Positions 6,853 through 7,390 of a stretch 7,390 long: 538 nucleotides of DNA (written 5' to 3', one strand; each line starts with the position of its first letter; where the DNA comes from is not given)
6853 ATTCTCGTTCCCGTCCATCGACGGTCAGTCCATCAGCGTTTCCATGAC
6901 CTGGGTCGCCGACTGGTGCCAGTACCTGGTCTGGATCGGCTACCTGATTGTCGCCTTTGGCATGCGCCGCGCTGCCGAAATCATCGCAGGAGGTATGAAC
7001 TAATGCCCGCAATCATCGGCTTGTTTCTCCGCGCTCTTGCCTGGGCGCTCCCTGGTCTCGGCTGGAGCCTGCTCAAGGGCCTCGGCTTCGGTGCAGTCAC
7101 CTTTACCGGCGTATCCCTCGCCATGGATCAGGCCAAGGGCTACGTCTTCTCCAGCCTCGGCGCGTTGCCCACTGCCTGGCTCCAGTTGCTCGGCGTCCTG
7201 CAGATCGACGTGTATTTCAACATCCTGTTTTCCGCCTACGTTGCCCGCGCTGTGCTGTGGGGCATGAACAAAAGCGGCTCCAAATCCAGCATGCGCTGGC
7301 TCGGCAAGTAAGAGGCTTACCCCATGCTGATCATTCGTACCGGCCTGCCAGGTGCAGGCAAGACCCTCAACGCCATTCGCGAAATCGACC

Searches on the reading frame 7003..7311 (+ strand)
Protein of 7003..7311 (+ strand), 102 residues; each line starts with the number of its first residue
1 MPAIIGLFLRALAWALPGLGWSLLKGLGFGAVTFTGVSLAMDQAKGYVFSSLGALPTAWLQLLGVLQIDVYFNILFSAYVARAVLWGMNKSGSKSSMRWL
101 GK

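Call 76: search_protein_families(library=pfam, proteins=[window:7003-7311:+], max_evalue=0.01)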
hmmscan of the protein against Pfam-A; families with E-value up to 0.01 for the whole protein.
window:7003-7311:+ (102 aa): 1 family
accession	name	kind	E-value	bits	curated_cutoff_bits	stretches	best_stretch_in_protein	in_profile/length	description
PF10734.14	DUF2523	-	6.2e-12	46.3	22.1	1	10-85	3-78/80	Protein of unknown function (DUF2523)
